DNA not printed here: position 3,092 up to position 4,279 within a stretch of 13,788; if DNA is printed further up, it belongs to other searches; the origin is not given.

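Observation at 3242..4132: Endonuclease V fused to an alkyltransferase-like domain, with non-canonical residues at both active sites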

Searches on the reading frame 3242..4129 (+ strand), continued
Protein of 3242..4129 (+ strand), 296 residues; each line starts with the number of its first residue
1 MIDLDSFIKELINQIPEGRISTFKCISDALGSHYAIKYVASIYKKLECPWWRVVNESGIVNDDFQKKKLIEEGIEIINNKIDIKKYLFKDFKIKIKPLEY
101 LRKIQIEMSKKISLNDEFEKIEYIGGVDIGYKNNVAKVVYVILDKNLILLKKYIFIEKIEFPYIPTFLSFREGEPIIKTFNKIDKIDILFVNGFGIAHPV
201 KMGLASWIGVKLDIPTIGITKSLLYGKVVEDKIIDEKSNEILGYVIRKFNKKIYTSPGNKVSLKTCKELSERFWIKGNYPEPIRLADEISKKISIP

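Call 33: find_related_loci(query=A1, collection=genome_contigs, flank=8000)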
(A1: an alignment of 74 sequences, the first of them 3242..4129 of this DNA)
Query A1 (296 aa) in genome_contigs; peptide patterns used: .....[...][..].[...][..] (x = any residue, [..] = any of these).
599 stretches matched a pattern (row limit reached: there are more); 597 encode a relative of the query (tblastn E <= 1e-3); the best 80 are kept; 80 distinct loci.
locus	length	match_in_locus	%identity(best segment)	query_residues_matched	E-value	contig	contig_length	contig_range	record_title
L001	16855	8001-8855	67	8-293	1e-112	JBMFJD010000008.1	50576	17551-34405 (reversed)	MAG: Nanopusillaceae archaeon isolate KM4331-08 NODE_8_length_50576_cov_33.185984, whole genome shotgun sequence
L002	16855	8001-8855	62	8-293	1e-109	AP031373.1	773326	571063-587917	Nanoarchaeota archaeon YN1 DNA, complete genome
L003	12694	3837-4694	61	8-293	5e-101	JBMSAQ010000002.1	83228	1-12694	MAG: Candidatus Nanopusillus sp. isolate Nanopusillus-CON-C-r01 Nanopusillus-CON-C-r01_k141_559187, whole genome shotgun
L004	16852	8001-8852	56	8-293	7e-101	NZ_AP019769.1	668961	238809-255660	Nanobdella aerobiophila strain MJ1 chromosome, complete genome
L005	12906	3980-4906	36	3-294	3e-54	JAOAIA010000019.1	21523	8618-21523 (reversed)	MAG: Candidatus Bipolaricaulota bacterium isolate SKW78 NODE_18_length_21523_cov_4.987410, whole genome shotgun sequence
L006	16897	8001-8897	37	5-293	1e-52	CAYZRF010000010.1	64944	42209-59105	MAG TPA_asm: uncultured Nitrososphaerota archaeon isolate SRP338002_co1_223 genome assembly, contig: NODE_412_length_649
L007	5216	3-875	37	11-291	4e-52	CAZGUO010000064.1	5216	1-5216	MAG TPA_asm: uncultured Thermoplasmatales archaeon isolate binchicken_co184_243 genome assembly, contig: NODE_34268_leng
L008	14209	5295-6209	33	2-293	5e-51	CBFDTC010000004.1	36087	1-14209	MAG TPA_asm: Candidatus Bathyarchaeota archaeon isolate SRR6823440_binner13_Refined_89 genome assembly, contig: ERZ65034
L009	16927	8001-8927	35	3-294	3e-50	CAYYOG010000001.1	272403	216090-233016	MAG TPA_asm: uncultured Thermotogae bacterium isolate binchicken_co40_63 genome assembly, contig: NODE_42_length_272403_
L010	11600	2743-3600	39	7-292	9e-50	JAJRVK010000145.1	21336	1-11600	MAG: archaeon isolate Dive96_bin10.379 k141_5133317, whole genome shotgun sequence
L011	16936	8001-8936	32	3-291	1e-49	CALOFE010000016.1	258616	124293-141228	MAG: uncultured Planctomycetaceae bacterium isolate LOGT_bin.0146 genome assembly, contig: contig_26931, whole genome sh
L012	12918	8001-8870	42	2-286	5e-49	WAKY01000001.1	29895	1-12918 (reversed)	MAG: Aciduliprofundum sp. isolate S013_35 k151_10097, whole genome shotgun sequence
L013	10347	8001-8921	34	3-294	5e-49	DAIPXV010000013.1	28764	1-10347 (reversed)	MAG TPA_asm: Candidatus Bipolaricaulota bacterium isolate CTOTU1357 NODE_148_length_28764_cov_4.099481, whole genome sho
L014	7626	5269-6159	41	2-293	5e-49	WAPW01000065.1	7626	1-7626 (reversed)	MAG: Aciduliprofundum sp. isolate S145_39 k151_28021, whole genome shotgun sequence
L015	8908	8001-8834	39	1-286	5e-49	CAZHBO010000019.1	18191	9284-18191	MAG TPA_asm: uncultured Thermoplasmatales archaeon isolate binchicken_co256_245 genome assembly, contig: NODE_6611_lengt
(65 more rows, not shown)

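Call 35: list_cluster_members(proteins=[P0030, P0031, P0028, P0016, P0071, P0086, P0073, P0102, P0039, P0060])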
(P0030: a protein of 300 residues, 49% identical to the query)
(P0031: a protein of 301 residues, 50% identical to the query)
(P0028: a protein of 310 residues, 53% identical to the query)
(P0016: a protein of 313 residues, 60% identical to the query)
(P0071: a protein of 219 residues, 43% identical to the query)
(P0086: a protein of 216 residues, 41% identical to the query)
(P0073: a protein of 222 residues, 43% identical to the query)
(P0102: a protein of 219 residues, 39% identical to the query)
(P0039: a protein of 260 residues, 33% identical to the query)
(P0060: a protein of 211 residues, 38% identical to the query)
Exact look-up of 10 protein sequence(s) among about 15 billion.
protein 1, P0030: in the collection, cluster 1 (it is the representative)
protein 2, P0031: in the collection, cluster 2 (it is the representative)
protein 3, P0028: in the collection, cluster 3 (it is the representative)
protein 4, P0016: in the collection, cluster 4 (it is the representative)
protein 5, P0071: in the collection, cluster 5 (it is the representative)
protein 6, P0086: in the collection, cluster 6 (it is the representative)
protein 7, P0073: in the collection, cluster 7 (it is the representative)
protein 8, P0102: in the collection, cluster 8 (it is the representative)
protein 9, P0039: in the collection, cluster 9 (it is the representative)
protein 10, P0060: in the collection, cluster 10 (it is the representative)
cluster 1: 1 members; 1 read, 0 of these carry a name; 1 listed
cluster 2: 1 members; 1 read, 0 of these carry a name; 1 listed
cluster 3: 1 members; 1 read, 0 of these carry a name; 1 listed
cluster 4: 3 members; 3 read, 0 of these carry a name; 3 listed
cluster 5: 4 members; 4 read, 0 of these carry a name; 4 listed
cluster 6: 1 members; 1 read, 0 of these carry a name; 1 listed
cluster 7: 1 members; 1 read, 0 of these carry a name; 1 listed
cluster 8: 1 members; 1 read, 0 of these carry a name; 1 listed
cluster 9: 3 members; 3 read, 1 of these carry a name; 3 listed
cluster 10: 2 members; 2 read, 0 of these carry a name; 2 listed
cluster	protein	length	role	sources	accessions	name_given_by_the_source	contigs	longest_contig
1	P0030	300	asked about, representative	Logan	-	-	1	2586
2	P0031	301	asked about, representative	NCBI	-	-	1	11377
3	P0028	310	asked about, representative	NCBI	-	-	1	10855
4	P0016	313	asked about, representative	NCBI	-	-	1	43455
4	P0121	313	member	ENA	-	-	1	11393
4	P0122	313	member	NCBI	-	-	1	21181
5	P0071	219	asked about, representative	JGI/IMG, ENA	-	-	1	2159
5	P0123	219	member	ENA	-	-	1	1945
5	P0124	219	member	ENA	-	-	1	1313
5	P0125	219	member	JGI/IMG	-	-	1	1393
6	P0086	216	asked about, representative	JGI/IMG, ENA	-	-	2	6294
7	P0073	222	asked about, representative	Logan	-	-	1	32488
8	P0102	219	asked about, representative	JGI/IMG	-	-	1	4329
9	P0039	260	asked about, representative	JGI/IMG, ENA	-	deoxyribonuclease V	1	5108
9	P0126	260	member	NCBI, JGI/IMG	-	-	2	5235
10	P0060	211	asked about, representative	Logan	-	-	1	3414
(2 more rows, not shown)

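Call 36: fold_search(model_id=the predicted structure, library=pdb)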
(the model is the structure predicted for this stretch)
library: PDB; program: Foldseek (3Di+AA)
matches with E <= 10: 1275; with E <= 0.001: 79
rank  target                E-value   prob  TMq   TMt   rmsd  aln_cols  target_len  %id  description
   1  3hd0_B                1.3e-21  1.00  0.62  0.84   2.1       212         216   36  Crystal structure of Tm1865, an Endonuclease V from Thermotoga Maritima (released 2009-07-14)
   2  6ozf_B                2.1e-21  1.00  0.62  0.80   2.2       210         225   37  Crystal structure of Thermotoga maritima (Tm) Endonuclease V (D110N) in complex with a 12mer DNA containing an inosine (released 2019-09-04)
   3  6ozf_A                2.4e-21  1.00  0.62  0.82   2.2       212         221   36  Crystal structure of Thermotoga maritima (Tm) Endonuclease V (D110N) in complex with a 12mer DNA containing an inosine (released 2019-09-04)
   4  2w35_A                2.5e-21  1.00  0.62  0.81   2.2       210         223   36  Structures of endonuclease V with DNA reveal initiation of deaminated adenine repair (released 2009-01-20)
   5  3hd0_D                3.5e-21  1.00  0.63  0.82   2.0       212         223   36  Crystal structure of Tm1865, an Endonuclease V from Thermotoga Maritima (released 2009-07-14)
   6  3hd0_A                3.5e-21  1.00  0.62  0.82   2.2       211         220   36  Crystal structure of Tm1865, an Endonuclease V from Thermotoga Maritima (released 2009-07-14)
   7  4xpu_B                3.5e-21  1.00  0.60  0.83   2.1       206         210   31  The crystal structure of EndoV from E.coli (released 2015-08-19)
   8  6ozg_B                3.9e-21  1.00  0.61  0.80   3.4       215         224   35  Crystal structure of Thermotoga maritima (Tm) Endonuclease V (E89Q) in complex with a 12mer DNA containing an inosine  (released 2019-09-04)
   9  6ozg_A                4.8e-21  1.00  0.62  0.82   2.2       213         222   35  Crystal structure of Thermotoga maritima (Tm) Endonuclease V (E89Q) in complex with a 12mer DNA containing an inosine  (released 2019-09-04)
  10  2w36_A                8.4e-21  1.00  0.62  0.81   2.1       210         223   35  Structures of endonuclease V with DNA reveal initiation of deaminated adenine repair (released 2009-01-20)
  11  4xpu_A                2.4e-20  1.00  0.60  0.85   2.0       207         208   31  The crystal structure of EndoV from E.coli (released 2015-08-19)
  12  6ozk_A                4.6e-19  1.00  0.60  0.73   2.5       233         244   22  Crystal structure of Mus musculus (Mm) Endonuclease V in complex with a 23mer RNA oligo containing an inosine after 68 (released 2019-09-04)
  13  6ozp_A                5.5e-19  1.00  0.60  0.73   2.7       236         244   23  Crystal structure of Mus musculus (Mm) Endonuclease V in complex with a 23mer RNA oligo containing an inosine after a  (released 2019-09-04)
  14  6ozm_A                6.3e-19  1.00  0.60  0.72   2.5       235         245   22  Crystal structure of Mus musculus (Mm) Endonuclease V in complex with a 23mer RNA oligo containing an inosine after a  (released 2019-09-04)
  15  6ozq_B                6.7e-19  1.00  0.60  0.72   2.5       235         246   22  Crystal structure of Mus musculus (Mm) Endonuclease V (K155M) in complex with a 23mer RNA oligo containing an inosine  (released 2019-09-04)
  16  6ozs_A                7.1e-19  1.00  0.61  0.74   2.3       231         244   22  Crystal structure of Mus musculus (Mm) Endonuclease V in complex with a 23mer RNA oligo containing an inosine after a  (released 2019-09-04)
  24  6ozj_A                1.9e-18  1.00  0.60  0.73   2.5       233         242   23  Crystal structure of Mus musculus (Mm) Endonuclease V in complex with a 23mer RNA oligo containing an inosine in the a (released 2019-09-04)
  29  6ozj_B                2.8e-18  1.00  0.60  0.71   2.5       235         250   22  Crystal structure of Mus musculus (Mm) Endonuclease V in complex with a 23mer RNA oligo containing an inosine in the a (released 2019-09-04)
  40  3gva_A                2.7e-06  1.00  0.27  0.73   2.0       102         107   25  Crystal Structure Analysis of S. Pombe ATL (released 2009-06-09)
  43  2kif_MODEL_1_A        4.4e-06  1.00  0.27  0.74   2.1        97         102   33  Solution NMR structure of an O6-methylguanine DNA methyltransferase family protein from Vibrio parahaemolyticu (released 2009-06-30)
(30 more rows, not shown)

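Call 42: find_homologous_proteins(query=P0071, max_evalue=1e-10)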
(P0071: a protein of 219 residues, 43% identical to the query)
Query P0071 (219 aa): 2024 proteins with E <= 1e-10 among 2498 candidates; the best 120 are listed.
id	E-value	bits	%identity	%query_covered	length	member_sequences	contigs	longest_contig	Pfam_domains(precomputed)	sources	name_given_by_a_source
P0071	1.4e-138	477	100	100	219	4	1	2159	PF04493.21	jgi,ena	-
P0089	1.9e-123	428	90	98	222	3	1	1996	PF04493.21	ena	-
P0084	3.1e-119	414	88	97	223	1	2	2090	PF04493.21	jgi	jgi:deoxyribonuclease V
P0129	3.6e-114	398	84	98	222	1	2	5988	PF04493.21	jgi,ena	-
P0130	3.2e-99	349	74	97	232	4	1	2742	PF04493.21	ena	-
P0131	5.5e-97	342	73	93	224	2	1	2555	PF04493.21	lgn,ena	-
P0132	1.7e-95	337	74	97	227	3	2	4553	PF04493.21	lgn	-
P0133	1.4e-92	327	82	80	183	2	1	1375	PF04493.21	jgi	-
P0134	1.2e-91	324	68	96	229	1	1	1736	PF04493.21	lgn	-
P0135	3.2e-91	323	67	96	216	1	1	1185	PF04493.21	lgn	-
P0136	8.3e-91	321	69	95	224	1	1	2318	PF04493.21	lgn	-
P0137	1.8e-90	320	69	94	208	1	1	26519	PF04493.21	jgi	jgi:deoxyribonuclease V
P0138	2.9e-90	320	67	97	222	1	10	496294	PF04493.21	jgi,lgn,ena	jgi:deoxyribonuclease V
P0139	4.0e-90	319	65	99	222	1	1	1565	PF04493.21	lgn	-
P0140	4.7e-90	319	65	98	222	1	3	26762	PF04493.21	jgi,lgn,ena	-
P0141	5.7e-90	319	64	100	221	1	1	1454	PF04493.21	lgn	-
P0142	8.8e-90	318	62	100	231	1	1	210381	PF04493.21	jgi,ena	-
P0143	1.5e-89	317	66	97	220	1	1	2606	PF04493.21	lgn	-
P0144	1.7e-89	317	67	99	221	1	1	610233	PF04493.21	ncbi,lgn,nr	ncbi:MAG: endonuclease V [Candidatus Aenigmarchaeota archaeon]|nr:endonuclease V [Candidatus Aenigma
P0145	2.3e-89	317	68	95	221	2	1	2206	PF04493.21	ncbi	-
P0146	5.9e-89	315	67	95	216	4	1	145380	PF04493.21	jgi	-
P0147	7.0e-89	315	69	96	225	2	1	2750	PF04493.21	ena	-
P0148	1.0e-88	315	64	99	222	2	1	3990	PF04493.21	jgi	jgi:deoxyribonuclease V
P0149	1.2e-88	314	66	100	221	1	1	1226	PF04493.21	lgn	-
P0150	1.5e-88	314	67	96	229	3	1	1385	PF04493.21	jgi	-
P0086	2.0e-88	314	69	95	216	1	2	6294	PF04493.21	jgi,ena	-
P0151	3.7e-88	313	64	98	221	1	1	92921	PF04493.21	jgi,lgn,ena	jgi:deoxyribonuclease V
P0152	3.9e-88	313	64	97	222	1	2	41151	PF04493.21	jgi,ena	-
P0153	5.5e-88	312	69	96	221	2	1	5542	PF04493.21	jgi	jgi:deoxyribonuclease V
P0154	5.1e-87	309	61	100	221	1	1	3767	PF04493.21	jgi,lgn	jgi:deoxyribonuclease V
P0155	1.5e-86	308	66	97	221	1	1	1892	PF04493.21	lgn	-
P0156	1.6e-86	307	64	97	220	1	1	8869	PF04493.21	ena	-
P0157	2.6e-86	307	68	96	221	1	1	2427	PF04493.21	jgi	-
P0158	1.1e-85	305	65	96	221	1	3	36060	PF04493.21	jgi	jgi:deoxyribonuclease V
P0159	1.2e-85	305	65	96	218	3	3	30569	PF04493.21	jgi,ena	-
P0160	2.3e-85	304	64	96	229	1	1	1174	PF04493.21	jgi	-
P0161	2.4e-85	304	58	99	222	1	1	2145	PF04493.21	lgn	-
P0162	1.7e-84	301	64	96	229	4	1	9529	PF04493.21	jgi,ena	-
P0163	3.2e-84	300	66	96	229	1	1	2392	PF04493.21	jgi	jgi:deoxyribonuclease V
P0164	2.3e-83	297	62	97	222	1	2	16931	PF04493.21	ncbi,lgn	-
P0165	1.1e-82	295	62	94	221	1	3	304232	PF04493.21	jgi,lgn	jgi:deoxyribonuclease V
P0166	1.3e-82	295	63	96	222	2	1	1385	PF04493.21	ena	-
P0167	7.8e-81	289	64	96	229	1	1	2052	PF04493.21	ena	-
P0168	8.6e-81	289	66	89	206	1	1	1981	PF04493.21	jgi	-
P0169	2.5e-80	287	85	70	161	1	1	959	PF04493.21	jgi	-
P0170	1.2e-78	282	60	94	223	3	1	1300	PF04493.21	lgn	-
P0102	7.4e-77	276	59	94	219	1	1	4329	PF04493.21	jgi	-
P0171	4.7e-75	270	55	95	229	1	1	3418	PF04493.21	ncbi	-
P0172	4.5e-72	260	55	97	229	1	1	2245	PF04493.21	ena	-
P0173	5.2e-72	260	57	95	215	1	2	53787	PF04493.21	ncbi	-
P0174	1.7e-71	258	59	90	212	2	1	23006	PF04493.21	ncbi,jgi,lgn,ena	-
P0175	1.2e-70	256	54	94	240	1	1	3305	PF04493.21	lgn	-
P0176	3.4e-70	254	56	94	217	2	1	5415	PF04493.21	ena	-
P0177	1.4e-69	252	54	97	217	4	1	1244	PF04493.21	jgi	jgi:deoxyribonuclease V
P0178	1.5e-69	252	54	97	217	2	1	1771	PF04493.21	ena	-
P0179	2.3e-69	251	58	90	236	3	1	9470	PF04493.21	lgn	-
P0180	2.8e-69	251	54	91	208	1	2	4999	PF04493.21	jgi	-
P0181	3.5e-69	251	56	91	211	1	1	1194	PF04493.21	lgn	-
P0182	4.6e-69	250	53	91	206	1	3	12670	PF04493.21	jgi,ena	-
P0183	5.8e-69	250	57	95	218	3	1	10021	PF04493.21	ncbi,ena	-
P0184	5.9e-69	250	60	92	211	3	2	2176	PF04493.21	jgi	jgi:deoxyribonuclease V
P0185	1.5e-68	249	55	96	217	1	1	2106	PF04493.21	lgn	-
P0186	1.6e-68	249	53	91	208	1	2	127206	PF04493.21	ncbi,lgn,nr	ncbi:MAG: endonuclease V [Candidatus Aenigmarchaeota archaeon]|nr:endonuclease V [Candidatus Aenigma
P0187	1.6e-68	249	55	94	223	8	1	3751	PF04493.21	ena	-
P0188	1.9e-68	248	53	95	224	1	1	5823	PF04493.21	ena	-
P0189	2.2e-68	248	55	94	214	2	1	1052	PF04493.21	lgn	-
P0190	3.5e-68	247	55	94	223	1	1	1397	PF04493.21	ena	-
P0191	9.8e-68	246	54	95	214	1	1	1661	PF04493.21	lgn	-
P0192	1.2e-67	246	54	96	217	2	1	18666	PF04493.21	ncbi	-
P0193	1.2e-67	246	52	94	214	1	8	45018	PF04493.21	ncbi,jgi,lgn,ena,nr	ncbi:MAG: deoxyribonuclease V [Candidatus Altiarchaeales archaeon]|nr:MAG: deoxyribonuclease V [Cand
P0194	1.3e-67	246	51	97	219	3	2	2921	PF04493.21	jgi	jgi:deoxyribonuclease V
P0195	1.6e-67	245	56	87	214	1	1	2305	PF04493.21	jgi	-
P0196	1.7e-67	245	52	98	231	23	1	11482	PF04493.21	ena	-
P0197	2.5e-67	245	54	95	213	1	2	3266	PF04493.21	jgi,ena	-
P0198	2.5e-67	245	55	94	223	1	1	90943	PF04493.21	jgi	jgi:deoxyribonuclease V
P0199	4.3e-67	244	53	94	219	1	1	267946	PF04493.21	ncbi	-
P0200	7.5e-67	243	53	90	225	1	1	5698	PF04493.21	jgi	-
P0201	7.7e-67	243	53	98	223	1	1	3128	PF04493.21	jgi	jgi:deoxyribonuclease V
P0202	1.1e-66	243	53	93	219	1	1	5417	PF04493.21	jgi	-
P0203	3.4e-66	241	55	95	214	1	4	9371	PF04493.21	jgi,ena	-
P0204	5.4e-66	240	52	93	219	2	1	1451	PF04493.21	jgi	-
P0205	5.5e-66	240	52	93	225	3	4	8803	PF04493.21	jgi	-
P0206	1.0e-65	239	55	91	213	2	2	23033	PF04493.21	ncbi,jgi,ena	-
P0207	1.0e-65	239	53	96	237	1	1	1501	PF04493.21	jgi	jgi:deoxyribonuclease V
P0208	1.2e-65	239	52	94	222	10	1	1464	PF04493.21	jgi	-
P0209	1.3e-65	239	52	91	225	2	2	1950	PF04493.21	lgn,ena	-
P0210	2.6e-65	238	53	94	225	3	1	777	PF04493.21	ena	-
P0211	3.2e-65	238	51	93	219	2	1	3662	PF04493.21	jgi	-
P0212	4.4e-65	237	51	93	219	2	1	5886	PF04493.21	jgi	-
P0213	6.1e-65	237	51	93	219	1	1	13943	PF04493.21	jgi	-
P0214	7.5e-65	237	53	94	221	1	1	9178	PF04493.21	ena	-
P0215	2.4e-64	235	52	94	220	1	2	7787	PF04493.21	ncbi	-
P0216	2.6e-64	235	52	94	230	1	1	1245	PF04493.21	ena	-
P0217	6.2e-64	234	52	93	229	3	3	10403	PF04493.21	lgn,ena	-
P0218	6.9e-64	233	56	90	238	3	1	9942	PF04493.21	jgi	-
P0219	7.7e-64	233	52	92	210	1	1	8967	PF04493.21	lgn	-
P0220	1.2e-63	233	52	92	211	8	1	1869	PF04493.21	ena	-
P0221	1.4e-63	232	51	94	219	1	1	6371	PF04493.21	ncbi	-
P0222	1.8e-63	232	50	94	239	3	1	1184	PF04493.21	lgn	-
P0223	2.2e-63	232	53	94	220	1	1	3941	PF04493.21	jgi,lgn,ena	-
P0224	2.5e-63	232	50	96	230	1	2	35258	PF04493.21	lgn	-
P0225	2.9e-63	231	52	94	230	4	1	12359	PF04493.21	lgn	-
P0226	3.0e-63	231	54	94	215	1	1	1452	PF04493.21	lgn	-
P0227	3.2e-63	231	55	87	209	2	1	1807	PF04493.21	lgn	-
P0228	4.3e-63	231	50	93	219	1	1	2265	PF04493.21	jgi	-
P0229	4.5e-63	231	54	94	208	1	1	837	PF04493.21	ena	-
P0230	4.5e-63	231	53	94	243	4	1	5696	PF04493.21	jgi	-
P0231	7.4e-63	230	52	94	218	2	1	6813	PF04493.21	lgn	-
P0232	7.6e-63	230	51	94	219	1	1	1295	PF04493.21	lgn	-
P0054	1.0e-62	230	52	93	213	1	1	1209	PF04493.21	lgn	-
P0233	1.0e-62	230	50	96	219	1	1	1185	PF04493.21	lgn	-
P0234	1.9e-62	229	55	93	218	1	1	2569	PF04493.21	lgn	-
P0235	2.7e-62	228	50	93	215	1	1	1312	PF04493.21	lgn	-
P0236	3.4e-62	228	53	94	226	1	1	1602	PF04493.21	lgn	-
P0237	4.8e-62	227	54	96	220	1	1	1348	PF04493.21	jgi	jgi:deoxyribonuclease V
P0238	6.0e-62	227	51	94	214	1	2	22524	PF04493.21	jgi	-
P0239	6.2e-62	227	52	95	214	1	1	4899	PF04493.21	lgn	-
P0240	8.0e-62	227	52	94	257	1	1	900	PF04493.21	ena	-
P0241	8.6e-62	227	53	95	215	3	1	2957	PF04493.21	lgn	-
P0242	1.2e-61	226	51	94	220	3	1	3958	PF04493.21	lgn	-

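Call 44: search_protein_representatives(protein=window:3242-4129:+)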
Query: 296 residues. Proteins with E-value up to 0.001 (for the whole library): 3373; up to 1e-10: 1704; up to 1e-30: 101. The best 150 are listed.
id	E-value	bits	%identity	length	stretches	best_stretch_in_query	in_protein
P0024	7.4e-98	344.0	61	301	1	8-293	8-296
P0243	4.3e-57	210.2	46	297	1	10-293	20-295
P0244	2.7e-49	184.6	46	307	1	6-292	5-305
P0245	3.6e-49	184.2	45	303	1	10-278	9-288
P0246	9.3e-49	182.8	41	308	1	4-290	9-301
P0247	1.3e-46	175.7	39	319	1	7-290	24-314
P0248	1.5e-44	169.0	39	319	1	3-293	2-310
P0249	1.4e-43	165.8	41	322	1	3-291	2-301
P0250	1.7e-43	165.5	49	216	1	92-282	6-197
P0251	2.1e-43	165.3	38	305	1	9-290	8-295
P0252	2.9e-43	164.8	38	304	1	3-293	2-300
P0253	4.1e-43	164.3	38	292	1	2-287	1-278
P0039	7.1e-43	163.5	38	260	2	85-291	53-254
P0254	3.5e-42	161.3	39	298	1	8-292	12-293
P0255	5.3e-42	160.7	38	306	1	3-292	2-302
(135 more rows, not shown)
